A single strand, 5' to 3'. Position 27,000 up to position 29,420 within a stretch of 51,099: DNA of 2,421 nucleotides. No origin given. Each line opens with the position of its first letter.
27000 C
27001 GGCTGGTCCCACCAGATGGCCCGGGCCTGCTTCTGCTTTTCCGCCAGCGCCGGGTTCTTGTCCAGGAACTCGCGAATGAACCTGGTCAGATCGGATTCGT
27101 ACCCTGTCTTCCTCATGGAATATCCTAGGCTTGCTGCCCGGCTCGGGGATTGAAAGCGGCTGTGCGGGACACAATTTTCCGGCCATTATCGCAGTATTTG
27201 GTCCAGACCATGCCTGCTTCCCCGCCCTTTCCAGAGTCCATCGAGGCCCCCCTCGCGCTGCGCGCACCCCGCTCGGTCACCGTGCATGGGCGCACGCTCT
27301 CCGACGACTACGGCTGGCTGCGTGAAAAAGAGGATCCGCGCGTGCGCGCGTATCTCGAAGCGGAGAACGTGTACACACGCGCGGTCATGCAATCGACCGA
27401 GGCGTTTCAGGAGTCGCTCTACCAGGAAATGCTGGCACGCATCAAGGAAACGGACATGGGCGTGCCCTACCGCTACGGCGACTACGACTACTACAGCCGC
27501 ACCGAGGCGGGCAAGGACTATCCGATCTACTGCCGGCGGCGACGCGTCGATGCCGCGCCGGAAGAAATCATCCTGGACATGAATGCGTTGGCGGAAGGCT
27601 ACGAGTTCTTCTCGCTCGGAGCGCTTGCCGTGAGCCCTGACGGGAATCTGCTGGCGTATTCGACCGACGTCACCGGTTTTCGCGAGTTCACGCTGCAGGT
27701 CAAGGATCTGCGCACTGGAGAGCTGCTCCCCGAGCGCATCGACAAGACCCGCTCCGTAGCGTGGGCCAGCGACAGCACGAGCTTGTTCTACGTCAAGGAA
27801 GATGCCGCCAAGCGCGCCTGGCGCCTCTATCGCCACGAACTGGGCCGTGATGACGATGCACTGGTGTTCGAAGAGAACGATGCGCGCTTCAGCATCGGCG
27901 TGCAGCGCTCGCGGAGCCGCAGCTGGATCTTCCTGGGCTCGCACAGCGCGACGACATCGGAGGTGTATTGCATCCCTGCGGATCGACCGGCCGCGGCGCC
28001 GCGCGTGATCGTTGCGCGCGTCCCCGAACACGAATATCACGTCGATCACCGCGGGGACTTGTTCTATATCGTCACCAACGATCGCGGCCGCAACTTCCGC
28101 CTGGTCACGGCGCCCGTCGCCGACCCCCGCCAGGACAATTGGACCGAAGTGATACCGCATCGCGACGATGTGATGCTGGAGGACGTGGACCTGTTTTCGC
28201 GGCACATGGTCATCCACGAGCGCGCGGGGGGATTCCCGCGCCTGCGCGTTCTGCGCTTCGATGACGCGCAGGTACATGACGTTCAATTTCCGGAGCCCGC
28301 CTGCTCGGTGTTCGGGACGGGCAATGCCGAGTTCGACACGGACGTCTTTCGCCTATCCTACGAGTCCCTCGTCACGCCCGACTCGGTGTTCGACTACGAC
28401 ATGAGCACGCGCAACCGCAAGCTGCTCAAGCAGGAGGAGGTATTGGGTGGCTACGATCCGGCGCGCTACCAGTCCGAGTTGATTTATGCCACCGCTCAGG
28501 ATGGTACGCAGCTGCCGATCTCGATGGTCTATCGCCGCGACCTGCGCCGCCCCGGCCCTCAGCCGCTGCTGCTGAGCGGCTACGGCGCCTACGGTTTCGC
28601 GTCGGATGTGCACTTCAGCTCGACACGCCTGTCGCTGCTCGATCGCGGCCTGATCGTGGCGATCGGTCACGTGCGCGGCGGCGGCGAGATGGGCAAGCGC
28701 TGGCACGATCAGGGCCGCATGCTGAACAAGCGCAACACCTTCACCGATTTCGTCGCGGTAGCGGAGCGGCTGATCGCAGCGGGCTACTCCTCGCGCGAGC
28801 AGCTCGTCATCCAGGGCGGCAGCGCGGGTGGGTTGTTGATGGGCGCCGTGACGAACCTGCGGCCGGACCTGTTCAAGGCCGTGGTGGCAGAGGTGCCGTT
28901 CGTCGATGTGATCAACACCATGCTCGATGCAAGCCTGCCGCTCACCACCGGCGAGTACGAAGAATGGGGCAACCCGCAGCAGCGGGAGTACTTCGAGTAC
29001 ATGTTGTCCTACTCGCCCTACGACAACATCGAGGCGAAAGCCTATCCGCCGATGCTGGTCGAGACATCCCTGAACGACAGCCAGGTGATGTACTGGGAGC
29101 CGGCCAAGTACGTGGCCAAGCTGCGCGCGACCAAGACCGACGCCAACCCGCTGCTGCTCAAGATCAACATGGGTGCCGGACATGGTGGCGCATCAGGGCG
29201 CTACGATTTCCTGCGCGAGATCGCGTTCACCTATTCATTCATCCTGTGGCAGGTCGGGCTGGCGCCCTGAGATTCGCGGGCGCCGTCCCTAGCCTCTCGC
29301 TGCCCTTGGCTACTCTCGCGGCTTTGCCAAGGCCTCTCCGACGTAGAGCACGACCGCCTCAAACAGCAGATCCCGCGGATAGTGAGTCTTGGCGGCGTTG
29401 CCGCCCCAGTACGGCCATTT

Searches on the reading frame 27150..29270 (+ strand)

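Call 13: search_protein_families(library=pfam, proteins=[window:27150-29270:+], max_evalue=0.001)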
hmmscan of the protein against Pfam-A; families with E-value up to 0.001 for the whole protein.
window:27150-29270:+ (706 aa): 3 families
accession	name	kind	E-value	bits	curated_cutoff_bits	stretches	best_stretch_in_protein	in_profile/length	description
PF02897.21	Peptidase_S9_N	-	5e-111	371.8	24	1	41-428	8-413/414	Prolyl oligopeptidase, N-terminal beta-propeller domain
PF00326.27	Peptidase_S9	-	1e-65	221.7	22.6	1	488-703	2-211/213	Prolyl oligopeptidase family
PF05448.18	AXE1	-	0.00068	18.9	21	1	520-590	146-215/321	Acetyl xylan esterase (AXE1)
